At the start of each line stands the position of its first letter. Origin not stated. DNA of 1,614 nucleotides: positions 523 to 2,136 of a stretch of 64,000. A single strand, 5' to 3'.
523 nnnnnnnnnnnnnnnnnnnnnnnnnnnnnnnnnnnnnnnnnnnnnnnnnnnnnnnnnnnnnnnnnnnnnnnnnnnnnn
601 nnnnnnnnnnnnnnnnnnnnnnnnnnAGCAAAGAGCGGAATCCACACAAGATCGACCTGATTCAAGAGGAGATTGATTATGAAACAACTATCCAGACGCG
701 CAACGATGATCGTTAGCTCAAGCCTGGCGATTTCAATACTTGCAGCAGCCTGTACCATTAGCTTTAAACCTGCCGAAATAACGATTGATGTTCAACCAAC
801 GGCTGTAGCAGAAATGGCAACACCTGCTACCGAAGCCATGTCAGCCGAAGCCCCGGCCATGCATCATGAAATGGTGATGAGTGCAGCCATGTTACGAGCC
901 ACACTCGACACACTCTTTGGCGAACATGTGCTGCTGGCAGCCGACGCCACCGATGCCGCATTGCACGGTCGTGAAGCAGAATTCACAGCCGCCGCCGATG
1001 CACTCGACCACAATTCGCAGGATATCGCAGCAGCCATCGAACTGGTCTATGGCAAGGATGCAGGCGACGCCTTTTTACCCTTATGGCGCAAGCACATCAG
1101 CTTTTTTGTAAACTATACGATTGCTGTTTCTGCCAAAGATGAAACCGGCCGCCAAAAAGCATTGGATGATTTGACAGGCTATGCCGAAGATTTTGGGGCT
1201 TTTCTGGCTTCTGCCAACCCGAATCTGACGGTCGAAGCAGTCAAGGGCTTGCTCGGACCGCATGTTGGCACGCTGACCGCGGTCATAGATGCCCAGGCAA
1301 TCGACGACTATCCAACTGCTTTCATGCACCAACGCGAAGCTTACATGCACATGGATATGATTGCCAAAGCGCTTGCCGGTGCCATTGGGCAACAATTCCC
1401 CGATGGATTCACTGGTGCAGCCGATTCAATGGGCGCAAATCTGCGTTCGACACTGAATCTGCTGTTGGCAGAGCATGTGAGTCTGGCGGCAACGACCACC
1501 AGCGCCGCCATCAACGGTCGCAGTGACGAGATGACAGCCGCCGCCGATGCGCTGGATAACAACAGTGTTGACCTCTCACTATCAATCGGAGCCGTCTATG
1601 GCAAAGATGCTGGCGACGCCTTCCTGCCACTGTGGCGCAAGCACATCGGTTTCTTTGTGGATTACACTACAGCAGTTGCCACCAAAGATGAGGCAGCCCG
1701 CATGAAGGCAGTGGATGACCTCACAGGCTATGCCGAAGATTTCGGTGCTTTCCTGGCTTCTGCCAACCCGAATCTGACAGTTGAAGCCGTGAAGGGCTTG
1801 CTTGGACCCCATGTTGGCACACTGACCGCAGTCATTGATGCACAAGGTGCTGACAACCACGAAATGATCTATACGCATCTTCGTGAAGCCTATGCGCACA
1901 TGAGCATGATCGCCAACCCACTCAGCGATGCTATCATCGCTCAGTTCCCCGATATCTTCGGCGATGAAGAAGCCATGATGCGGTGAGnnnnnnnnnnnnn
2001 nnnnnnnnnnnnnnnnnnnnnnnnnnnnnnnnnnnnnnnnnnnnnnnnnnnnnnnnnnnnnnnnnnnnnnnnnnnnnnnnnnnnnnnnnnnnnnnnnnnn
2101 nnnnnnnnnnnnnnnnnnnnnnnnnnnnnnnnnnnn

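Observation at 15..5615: Copper-themed locus: tandem array of a novel His/Met-rich roughly 185-aa domain with Met-rich linkers, a C-terminal cupredoxin, and two Tat ferritin-like paralogs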

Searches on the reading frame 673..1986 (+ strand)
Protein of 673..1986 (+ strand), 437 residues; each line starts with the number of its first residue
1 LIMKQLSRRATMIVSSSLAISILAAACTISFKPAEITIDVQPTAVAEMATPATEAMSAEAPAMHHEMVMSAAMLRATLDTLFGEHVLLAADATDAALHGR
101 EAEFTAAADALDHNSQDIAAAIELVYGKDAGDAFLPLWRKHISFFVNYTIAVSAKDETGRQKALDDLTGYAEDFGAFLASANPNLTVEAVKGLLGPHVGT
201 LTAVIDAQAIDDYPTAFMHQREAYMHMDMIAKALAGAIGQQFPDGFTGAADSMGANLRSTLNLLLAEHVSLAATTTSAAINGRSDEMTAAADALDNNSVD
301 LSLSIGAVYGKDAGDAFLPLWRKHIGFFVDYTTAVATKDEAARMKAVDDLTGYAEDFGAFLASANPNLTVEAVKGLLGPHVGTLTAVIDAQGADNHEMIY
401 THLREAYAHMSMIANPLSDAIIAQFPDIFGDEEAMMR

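Call 4: search_protein_families(library=pfam, proteins=[window:673-1986:+], max_evalue=0.01)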
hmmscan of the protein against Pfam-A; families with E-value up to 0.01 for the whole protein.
window:673-1986:+ (437 aa): 0 families

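Call 8: find_homologous_proteins(query=window:673-1986:+, max_evalue=0.001)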
Query window:673-1986:+ (437 aa): 1056 proteins with E <= 0.001 among 8000 candidates; the best 120 are listed.
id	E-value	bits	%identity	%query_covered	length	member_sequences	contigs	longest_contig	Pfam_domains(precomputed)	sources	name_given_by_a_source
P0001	4.1e-276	933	100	100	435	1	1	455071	-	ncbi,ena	-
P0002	5.8e-173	594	56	82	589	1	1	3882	-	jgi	jgi:hypothetical protein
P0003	4.4e-165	568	54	84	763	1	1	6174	PF00127.27,PF13473.13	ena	-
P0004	5.9e-152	524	59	99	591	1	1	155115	-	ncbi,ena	-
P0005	1.0e-132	461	58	82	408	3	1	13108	-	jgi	jgi:hypothetical protein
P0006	6.9e-132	458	61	88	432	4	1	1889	-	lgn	-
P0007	7.8e-131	455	56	97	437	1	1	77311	-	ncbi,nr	ncbi:MAG: copper amine oxidase [Chloroflexi bacterium]|nr:copper amine oxidase [Chloroflexota bacter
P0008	2.1e-130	453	57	82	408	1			-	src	-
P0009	2.4e-129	450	55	96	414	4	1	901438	-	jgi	jgi:hypothetical protein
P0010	6.9e-129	448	57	94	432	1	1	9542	-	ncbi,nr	ncbi:MAG TPA: hypothetical protein VFQ23_13840 [Anaerolineales bacterium]|nr:hypothetical protein [A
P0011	2.4e-128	447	59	86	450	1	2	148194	-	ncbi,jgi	jgi:LPXTG-motif cell wall-anchored protein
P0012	6.2e-128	445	60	86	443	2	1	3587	-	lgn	-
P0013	1.0e-127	445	57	97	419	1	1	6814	-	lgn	-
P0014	1.9e-127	444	61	84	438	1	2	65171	-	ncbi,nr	ncbi:MAG: LPXTG cell wall anchor domain-containing protein [Herpetosiphonaceae bacterium]|nr:LPXTG c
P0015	1.8e-126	441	63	83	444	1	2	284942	-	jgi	jgi:LPXTG-motif cell wall-anchored protein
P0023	4.9e-124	433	61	85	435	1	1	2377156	-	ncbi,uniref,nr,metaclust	ncbi:LPXTG cell wall anchor domain-containing protein [Kallotenue papyrolyticum]|uniref:LPXTG cell w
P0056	4.9e-120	419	58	86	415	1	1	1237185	-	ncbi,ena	-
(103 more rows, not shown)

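Call 9: search_solved_structures(query=window:673-1986:+, max_evalue=10)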
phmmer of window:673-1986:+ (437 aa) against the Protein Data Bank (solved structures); distinct sequences matched with E-value up to 10: 3.
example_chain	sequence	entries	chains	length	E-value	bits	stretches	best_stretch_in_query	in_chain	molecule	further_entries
6nmr_S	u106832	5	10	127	0.74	12.1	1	282-338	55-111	Tyrosine-protein phosphatase non-receptor type substrate 1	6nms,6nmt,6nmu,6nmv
7kpg_S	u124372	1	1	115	0.76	12.1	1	282-337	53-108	Tyrosine-protein phosphatase non-receptor type substrate 1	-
4evf_A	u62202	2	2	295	0.82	12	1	205-288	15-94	Giardin subunit alpha-1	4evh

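Call 10: find_encoding_contigs(protein=P0001, flank=10000, max_places=4)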
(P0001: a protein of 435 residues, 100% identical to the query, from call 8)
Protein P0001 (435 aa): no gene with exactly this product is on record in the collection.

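Call 11: search_protein_families(library=ncbifam, proteins=[window:673-1986:+], max_evalue=0.01)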
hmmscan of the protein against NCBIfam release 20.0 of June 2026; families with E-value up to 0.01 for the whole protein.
window:673-1986:+ (437 aa): 0 families

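Call 17: find_related_loci(query=A1, collection=genome_contigs, flank=10000)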
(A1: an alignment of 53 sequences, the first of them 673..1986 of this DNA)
Query A1 (437 aa) in genome_contigs; peptide patterns used: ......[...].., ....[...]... (x = any residue, [..] = any of these).
599 stretches matched a pattern (row limit reached: there are more); 557 encode a relative of the query (tblastn E <= 1e-3); the best 80 are kept; 79 distinct loci.
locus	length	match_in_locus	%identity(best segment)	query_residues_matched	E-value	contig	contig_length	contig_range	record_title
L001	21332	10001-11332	63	3-436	9e-165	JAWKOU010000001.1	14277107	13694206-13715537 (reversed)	MAG: Caldilineaceae bacterium isolate BC1.69 BC1.69.fa-1, whole genome shotgun sequence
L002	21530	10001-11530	59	3-433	4e-156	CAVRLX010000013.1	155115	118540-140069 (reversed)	MAG: uncultured Chloroflexia bacterium isolate MFD01275.bin.1.180 genome assembly, contig: contig_2656, whole genome sho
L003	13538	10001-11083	66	74-434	2e-143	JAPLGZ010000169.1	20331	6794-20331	MAG: Chloroflexota bacterium isolate LacPavin_0920_WC57_MAG_53_11 LacPavin_0920_WC57_scaffold_439413, whole genome shotg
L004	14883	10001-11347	58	1-435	2e-134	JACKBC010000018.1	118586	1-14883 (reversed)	MAG: Caldilineaceae bacterium isolate HK-STAS-CHLO-11 HK-STAS-CHLO-11_18, whole genome shotgun sequence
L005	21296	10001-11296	56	8-429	1e-133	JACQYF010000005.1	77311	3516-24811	MAG: Chloroflexi bacterium isolate NC_groundwater_1534_Pr4_S-0.65um_60_13 SR1-18-Sp65_coassembly_scaffold_58505, whole g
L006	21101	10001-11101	61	70-436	2e-133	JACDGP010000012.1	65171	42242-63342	MAG: Herpetosiphonaceae bacterium isolate MGR_bin415 SD2908_NODE_132_length_65171_cov_1.581299, whole genome shotgun seq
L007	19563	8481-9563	60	70-430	2e-130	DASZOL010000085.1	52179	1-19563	MAG TPA_asm: Candidatus Methylomirabilota bacterium isolate SMAG_U5944 k141_2980916, whole genome shotgun sequence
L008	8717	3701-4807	60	65-430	7e-130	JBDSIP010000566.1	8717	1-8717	MAG: Thermoflexales bacterium isolate cluster1_bin.301 k127_14367464, whole genome shotgun sequence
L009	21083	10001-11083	59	70-430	6e-128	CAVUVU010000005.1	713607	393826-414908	MAG: uncultured Candidatus Rokubacteria bacterium isolate MFD05567.bin.2.187 genome assembly, contig: contig_31954, whol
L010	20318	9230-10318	60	68-430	1e-127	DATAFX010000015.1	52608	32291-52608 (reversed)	MAG TPA_asm: Candidatus Methylomirabilota bacterium isolate SMAG_U6814 k141_4413318, whole genome shotgun sequence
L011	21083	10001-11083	59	70-430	3e-127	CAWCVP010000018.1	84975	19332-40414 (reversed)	MAG: uncultured Candidatus Rokubacteria bacterium isolate MFD00962.bin.2.92 genome assembly, contig: contig_66290, whole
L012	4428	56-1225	58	43-429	3e-129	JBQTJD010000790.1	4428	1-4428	MAG: Anaerolineales bacterium isolate SAW132 c_000000214883, whole genome shotgun sequence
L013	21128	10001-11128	58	55-430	3e-126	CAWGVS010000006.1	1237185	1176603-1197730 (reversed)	MAG: uncultured Candidatus Rokubacteria bacterium isolate MFD02242.bin.2.73 genome assembly, contig: contig_6120, whole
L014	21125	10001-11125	57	55-429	1e-125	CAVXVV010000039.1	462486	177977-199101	MAG: uncultured Candidatus Rokubacteria bacterium isolate MFD04850.bin.2.156 genome assembly, contig: contig_21991, whol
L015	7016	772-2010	53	8-429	3e-125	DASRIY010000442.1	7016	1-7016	MAG TPA_asm: Candidatus Methylomirabilota bacterium isolate SMAG_U10122 k141_3337700, whole genome shotgun sequence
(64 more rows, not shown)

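Call 21: predict_structure(alignment_id=A1)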
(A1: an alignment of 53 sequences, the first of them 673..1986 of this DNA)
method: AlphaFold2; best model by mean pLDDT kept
length: 437 residues; sequences in the alignment: 53
mean_pLDDT: 86.6   pTM: 0.83
mean pLDDT of the five models: 86.6, 85.8, 85.0, 84.7, 84.6
residues with pLDDT >= 90: 351; 70-90: 13; 50-70: 13; < 50: 60
segments of 3 or more residues with pLDDT < 50: 1-56, 435-437
pLDDT, mean of each block of 10 residues (from residue 1): 40 39 34 29 36 49 67 96 98 98 98 98 94 95 96 98 95 92 94 94 98 99 97 97 95 97 98 98 98 98 96 95 95 98 95 90 91 91 97 98 97 95 93 53
secondary structure, 60 per line:
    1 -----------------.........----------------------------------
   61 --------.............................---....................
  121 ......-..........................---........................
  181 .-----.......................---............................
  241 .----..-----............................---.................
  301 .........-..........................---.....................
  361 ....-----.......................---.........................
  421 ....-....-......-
elements in order: H18-26 H71-97 H101-126 H128-153 H157-181 H187-209 H213-241 H253-280 H284-309 H311-336 H340-364 H370-392 H396-424 H426-429 H431-436

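Call 24: fold_search(model_id=the predicted structure, library=pdb)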
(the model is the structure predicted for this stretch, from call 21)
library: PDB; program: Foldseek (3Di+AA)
matches with E <= 10: 182; with E <= 0.001: 0
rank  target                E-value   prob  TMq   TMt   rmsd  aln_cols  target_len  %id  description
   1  8qai_A                2.4e-01  0.54  0.21  0.24  13.8       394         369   14  X-ray crystal structure of a de novo designed single-chain parallel coiled-coil alpha-helical barrel with 7 inner heli (released 2024-07-03)
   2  7p5c_A                2.6e-01  0.12  0.10  0.11  33.0       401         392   10  Cryo-EM structure of human TTYH3 in Ca2+ and GDN (released 2021-08-11)
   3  7udm_A                3.4e-01  0.41  0.15  0.21  26.1       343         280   14  Crystal structure of designed helical repeat protein RPB_PLP1_R6 in alternative conformation 1 (with peptide) (released 2023-03-22)
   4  5ayn                  3.6e-01  0.18  0.17  0.18  19.0       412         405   11  Crystal structure of a bacterial homologue of iron transporter ferroportin in outward-facing state (released 2015-11-04)
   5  7udn_A                4.9e-01  0.41  0.16  0.24  25.7       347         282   13  Crystal structure of designed helical repeat protein RPB_PLP1_R6 in alternative conformation 2 (released 2023-03-22)
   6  9r1f_A                4.9e-01  0.18  0.18  0.17  21.6       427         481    9  Cryo-EM structure of human MATE1 in complex with metformin (released 2025-11-05)
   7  8qag_A                5.7e-01  0.57  0.25  0.30  12.8       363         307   14  X-ray crystal structure of a de novo designed single-chain parallel coiled-coil alpha-helical barrel with 6 inner heli (released 2024-07-03)
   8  6fhz                  5.7e-01  0.08  0.12  0.12  22.9       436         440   13  Inward-facing conformation of a multidrug resistance MATE family transporter of the MOP superfamily. (released 2019-05-08)
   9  7udm_B                8.6e-01  0.35  0.16  0.23  25.4       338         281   12  Crystal structure of designed helical repeat protein RPB_PLP1_R6 in alternative conformation 1 (with peptide) (released 2023-03-22)
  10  8qai_B                9.3e-01  0.28  0.21  0.24  13.3       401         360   16  X-ray crystal structure of a de novo designed single-chain parallel coiled-coil alpha-helical barrel with 7 inner heli (released 2024-07-03)
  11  5lm4                  1.0e+00  0.09  0.15  0.16  21.8       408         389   11  Structure of the thermostalilized EAAT1 cryst-II mutant in complex with L-ASP and the allosteric inhibitor UCPH101 (released 2017-04-19)
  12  6xr1                  1.1e+00  0.21  0.22  0.20  17.9       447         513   17  Computationally designed right-handed alpha/alpha single-chain toroid with 9 repeats (released 2021-07-14)
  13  8qcy                  1.1e+00  0.06  0.12  0.12  21.6       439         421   11  Cryo-EM structure of the outward-facing FLVCR2 (released 2024-04-17)
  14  3o1i_A                1.2e+00  0.10  0.13  0.18  25.7       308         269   12  Crystal Structure of the TorS sensor domain - TorT complex in the absence of ligand (released 2011-12-21)
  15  7oy2_C                1.3e+00  0.16  0.22  0.21  24.5       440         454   11  High resolution structure of cytochrome bd-II oxidase from E. coli (released 2021-12-15)
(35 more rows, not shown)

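Call 25: search_protein_families(library=pfam, alignment_id=A1, max_evalue=1)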
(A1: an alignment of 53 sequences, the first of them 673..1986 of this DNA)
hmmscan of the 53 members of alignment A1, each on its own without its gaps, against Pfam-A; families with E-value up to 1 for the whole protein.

A. member 1, window:673-1986:+ (437 aa): 3 families
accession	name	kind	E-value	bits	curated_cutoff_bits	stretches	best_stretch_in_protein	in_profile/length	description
PF06060.18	Mesothelin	-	0.02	13.6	25.8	1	183-261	534-603/624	Mesothelin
PF06891.17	P2_Phage_GpR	-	0.082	13.5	25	0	281-305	84-108/133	P2 phage tail completion protein R (GpR)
PF14560.12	Ubiquitin_2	-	0.22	12.5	23.1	0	182-212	21-51/86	Ubiquitin-like domain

B. families by the number of members that match (of 53 scanned): 74 families (the first 25 are shown)
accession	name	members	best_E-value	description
PF20086.4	DUF6478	33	0.00024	Family of unknown function (DUF6478)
PF22357.2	AF1548-like_C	12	0.011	AF1548-like, C-terminal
PF07484.17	Collar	9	0.0023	Phage Tail Collar Domain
PF24128.1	Phage_zn_bind_4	9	0.014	Phage zinc binding protein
PF00760.24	Cucumo_coat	6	6.5e-05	Cucumovirus coat protein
PF09236.15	AHSP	6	0.0013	Alpha-haemoglobin stabilising protein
PF17236.8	SU10_MCP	6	0.0017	SU10 major capsid protein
PF04011.17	LemA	5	0.0022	LemA family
PF19483.4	DUF6019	5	0.0031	Family of unknown function (DUF6019)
PF09580.15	Spore_YhcN_YlaJ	4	0.0033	Sporulation lipoprotein YhcN/YlaJ (Spore_YhcN_YlaJ)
PF13693.12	HTH_35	4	0.011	Winged helix-turn-helix DNA-binding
PF14555.12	UBA_4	4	0.098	UBA-like domain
PF04009.17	DUF356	4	0.18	Protein of unknown function (DUF356)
PF11416.13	Syntaxin-5_N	3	0.0005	Syntaxin-5 N-terminal, Sly1p-binding domain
PF00700.27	Flagellin_C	3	0.0017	Bacterial flagellin C-terminal helical region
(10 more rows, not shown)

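Call 38: list_cluster_members(proteins=[P0001, P0003, P0004])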
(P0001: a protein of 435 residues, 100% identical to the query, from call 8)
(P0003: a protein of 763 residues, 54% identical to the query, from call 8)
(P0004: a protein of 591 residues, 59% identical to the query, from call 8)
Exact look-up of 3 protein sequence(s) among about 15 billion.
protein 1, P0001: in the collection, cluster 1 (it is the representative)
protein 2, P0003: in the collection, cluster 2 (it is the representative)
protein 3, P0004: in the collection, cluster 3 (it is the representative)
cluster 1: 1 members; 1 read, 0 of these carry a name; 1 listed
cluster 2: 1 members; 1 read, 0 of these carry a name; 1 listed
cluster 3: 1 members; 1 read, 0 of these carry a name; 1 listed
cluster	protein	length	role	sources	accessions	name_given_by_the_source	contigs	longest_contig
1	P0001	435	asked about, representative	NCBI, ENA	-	-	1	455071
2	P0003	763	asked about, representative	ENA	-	-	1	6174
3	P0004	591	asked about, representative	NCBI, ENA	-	-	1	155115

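Call 51: find_encoding_contigs(protein=P0023, flank=8000, max_places=2)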
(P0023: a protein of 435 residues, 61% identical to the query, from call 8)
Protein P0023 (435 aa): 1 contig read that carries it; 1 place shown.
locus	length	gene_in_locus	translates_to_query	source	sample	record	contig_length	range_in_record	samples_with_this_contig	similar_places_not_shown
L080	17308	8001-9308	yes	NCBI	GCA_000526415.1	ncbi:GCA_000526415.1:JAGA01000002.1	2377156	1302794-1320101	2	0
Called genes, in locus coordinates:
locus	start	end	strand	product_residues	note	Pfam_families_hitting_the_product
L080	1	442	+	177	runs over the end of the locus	-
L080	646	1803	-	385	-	PF13439:Glyco_transf_4 (faint), PF13579:Glyco_trans_4_4, PF13524:Glyco_trans_1_2 (faint), PF00534:Glycos_transf_1, PF13692:Glyco_trans_1_4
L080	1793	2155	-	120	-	-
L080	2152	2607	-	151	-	-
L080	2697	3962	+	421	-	PF02844:GARS_N, PF01071:GARS_A, PF02843:GARS_C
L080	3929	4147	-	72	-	-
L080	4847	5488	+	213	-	PF00551:Formyl_trans_N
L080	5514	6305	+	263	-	PF01904:DUF72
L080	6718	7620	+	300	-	PF14257:DUF4349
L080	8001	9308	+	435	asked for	-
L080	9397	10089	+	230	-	PF04203:Sortase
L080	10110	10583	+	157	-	PF13473:Cupredoxin_1 (weak), PF00127:Copper-bind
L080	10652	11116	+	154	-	PF05163:DinB (weak), PF04978:MST (weak), PF12867:DinB_2, PF11716:MDMPI_N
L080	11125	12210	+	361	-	PF01244:Peptidase_M19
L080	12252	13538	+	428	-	PF07995:GSDH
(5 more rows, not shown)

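Call 52: find_encoding_contigs(protein=P0056, flank=8000, max_places=2)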
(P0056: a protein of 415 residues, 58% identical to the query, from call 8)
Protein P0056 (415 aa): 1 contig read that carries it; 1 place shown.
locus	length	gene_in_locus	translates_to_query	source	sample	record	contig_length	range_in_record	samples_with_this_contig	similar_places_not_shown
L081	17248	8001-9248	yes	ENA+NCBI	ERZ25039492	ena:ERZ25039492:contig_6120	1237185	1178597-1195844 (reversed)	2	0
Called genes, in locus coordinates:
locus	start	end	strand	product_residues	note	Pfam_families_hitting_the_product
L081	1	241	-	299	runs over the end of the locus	PF03446:NAD_binding_2, PF03807:F420_oxidored (weak), PF14833:NAD_binding_11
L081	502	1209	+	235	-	PF03783:CsgG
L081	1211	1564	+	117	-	PF16068:DUF4810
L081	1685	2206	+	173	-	PF05643:GNA1162-like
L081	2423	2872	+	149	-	-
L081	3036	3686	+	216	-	PF00484:Pro_CA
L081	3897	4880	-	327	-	PF04392:ABC_sub_bind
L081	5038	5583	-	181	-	PF19502:DUF6036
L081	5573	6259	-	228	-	PF01381:HTH_3, PF13560:HTH_31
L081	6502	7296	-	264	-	PF10099:RskA_C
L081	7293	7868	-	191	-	PF07638:Sigma70_ECF (weak), PF04542:Sigma70_r2, PF08281:Sigma70_r4_2, PF04545:Sigma70_r4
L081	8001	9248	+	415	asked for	-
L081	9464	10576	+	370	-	PF05222:AlaDh_PNT_N, PF01262:AlaDh_PNT_C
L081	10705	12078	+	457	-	PF00202:Aminotran_3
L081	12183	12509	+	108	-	-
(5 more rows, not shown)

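Call 63: search_protein_families(library=pfam, alignment_id=A3, max_evalue=0.0001)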
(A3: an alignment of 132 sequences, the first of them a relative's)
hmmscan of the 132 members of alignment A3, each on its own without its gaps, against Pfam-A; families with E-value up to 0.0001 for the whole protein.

A. member 1, L001:9307-9915:+ (203 aa): 1 family
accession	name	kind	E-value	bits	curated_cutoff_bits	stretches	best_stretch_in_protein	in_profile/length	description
PF13668.12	Ferritin_2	-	5.5e-39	133.9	24.7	1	47-175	1-136/138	Ferritin-like domain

B. families by the number of members that match (of 132 scanned): 83 families (the first 25 are shown)
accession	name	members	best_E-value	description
PF00127.26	Copper-bind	20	2.2e-13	Copper binding proteins, plastocyanin/azurin family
PF13473.12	Cupredoxin_1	14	2.1e-10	Cupredoxin-like domain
PF04542.20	Sigma70_r2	9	7.6e-21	Sigma-70 region 2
PF04545.22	Sigma70_r4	9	3e-16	Sigma-70, region 4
PF08281.18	Sigma70_r4_2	9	1.7e-15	Sigma-70, region 4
PF13668.12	Ferritin_2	8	3e-39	Ferritin-like domain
PF07638.17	Sigma70_ECF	8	1.6e-08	ECF sigma factor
PF10099.14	RskA_C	6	1.1e-26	Anti-sigma-K factor rskA, C-terminal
PF07719.23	TPR_2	5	2e-33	Tetratricopeptide repeat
PF01262.27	AlaDh_PNT_C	4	4.2e-83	Alanine dehydrogenase/PNT, C-terminal domain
PF00515.34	TPR_1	4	2.1e-30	Tetratricopeptide repeat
PF13432.12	TPR_16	4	4.1e-29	Tetratricopeptide repeat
PF13181.12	TPR_8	4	1.8e-26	Tetratricopeptide repeat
PF13431.12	TPR_17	4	1.5e-25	Tetratricopeptide repeat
PF13424.12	TPR_12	4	5e-25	Tetratricopeptide repeat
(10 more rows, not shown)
